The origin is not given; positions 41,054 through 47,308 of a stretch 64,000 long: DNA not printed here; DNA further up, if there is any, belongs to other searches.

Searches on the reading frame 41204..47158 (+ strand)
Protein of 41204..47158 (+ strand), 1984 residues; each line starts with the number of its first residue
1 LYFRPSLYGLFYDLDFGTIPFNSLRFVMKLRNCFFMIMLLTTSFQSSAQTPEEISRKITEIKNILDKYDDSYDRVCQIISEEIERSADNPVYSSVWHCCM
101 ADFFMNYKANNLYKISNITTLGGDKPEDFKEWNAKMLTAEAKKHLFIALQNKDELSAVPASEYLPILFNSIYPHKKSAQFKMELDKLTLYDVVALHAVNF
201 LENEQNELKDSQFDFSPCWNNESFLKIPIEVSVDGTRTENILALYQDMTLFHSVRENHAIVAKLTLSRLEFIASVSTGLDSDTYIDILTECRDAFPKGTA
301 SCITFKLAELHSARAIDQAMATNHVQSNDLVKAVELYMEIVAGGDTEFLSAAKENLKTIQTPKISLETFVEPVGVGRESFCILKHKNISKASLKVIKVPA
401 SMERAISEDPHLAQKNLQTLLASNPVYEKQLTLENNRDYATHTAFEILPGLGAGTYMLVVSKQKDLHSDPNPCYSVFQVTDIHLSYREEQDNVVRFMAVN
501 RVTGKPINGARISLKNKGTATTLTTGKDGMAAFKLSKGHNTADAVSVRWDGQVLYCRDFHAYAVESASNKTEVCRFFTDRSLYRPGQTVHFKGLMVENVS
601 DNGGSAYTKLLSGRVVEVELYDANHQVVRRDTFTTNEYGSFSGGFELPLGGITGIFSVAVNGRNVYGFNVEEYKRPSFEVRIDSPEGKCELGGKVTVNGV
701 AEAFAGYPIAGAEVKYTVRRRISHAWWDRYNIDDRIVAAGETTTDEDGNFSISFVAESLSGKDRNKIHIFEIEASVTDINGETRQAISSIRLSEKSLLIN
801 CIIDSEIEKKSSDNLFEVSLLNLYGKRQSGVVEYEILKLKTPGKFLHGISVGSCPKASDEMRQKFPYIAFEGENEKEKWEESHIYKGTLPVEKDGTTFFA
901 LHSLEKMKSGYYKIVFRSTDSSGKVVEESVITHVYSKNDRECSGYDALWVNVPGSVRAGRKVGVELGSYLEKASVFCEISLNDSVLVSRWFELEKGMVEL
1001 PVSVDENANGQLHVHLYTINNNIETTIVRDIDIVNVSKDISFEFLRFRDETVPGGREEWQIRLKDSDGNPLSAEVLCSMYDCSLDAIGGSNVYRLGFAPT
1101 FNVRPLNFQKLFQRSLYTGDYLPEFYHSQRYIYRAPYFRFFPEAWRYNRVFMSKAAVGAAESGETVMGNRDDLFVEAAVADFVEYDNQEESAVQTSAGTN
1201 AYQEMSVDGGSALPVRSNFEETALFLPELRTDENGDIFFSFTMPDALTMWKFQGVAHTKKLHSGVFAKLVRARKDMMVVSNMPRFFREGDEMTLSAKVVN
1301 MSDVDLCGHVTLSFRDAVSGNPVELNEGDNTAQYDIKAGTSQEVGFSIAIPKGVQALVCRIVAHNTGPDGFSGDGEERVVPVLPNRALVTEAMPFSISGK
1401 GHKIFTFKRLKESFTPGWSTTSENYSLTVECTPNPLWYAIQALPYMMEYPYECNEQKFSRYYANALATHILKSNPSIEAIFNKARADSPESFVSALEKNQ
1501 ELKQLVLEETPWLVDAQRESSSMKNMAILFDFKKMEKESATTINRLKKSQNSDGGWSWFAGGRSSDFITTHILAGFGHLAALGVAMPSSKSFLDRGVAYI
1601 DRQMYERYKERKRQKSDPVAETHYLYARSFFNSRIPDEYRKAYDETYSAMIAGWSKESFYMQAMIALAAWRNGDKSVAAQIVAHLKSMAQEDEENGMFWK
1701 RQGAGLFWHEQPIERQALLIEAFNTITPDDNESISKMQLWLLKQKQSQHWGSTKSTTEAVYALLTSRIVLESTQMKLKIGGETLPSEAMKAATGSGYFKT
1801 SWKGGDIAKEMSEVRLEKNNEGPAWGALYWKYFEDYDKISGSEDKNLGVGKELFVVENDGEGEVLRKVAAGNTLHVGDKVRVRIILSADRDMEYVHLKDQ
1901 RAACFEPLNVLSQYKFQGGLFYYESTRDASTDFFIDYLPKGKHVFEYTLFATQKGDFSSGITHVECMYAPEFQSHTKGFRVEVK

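Call 97: search_protein_families(library=pfam, proteins=[window:41204-47158:+])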
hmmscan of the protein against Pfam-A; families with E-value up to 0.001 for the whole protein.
window:41204-47158:+ (1984 aa): 5 families
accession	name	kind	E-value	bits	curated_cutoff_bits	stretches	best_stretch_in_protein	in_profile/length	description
PF17973.7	bMG10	-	4.3e-36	124.4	26.2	1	1848-1971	3-131/131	Bacterial Alpha-2-macroglobulin MG10 domain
PF00207.28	A2M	-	2.4e-19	69.4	21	1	1222-1311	1-91/92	Alpha-2-macroglobulin family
PF01835.25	MG2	-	7.1e-16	58.8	32.8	1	576-660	4-80/96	MG2 domain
PF13620.12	CarboxypepD_reg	-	0.00014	22.6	32.3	0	503-541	10-51/82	Carboxypeptidase regulatory-like domain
PF17802.7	SpaA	-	0.00073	20.1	23.1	0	497-538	6-52/91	Prealbumin-like fold domain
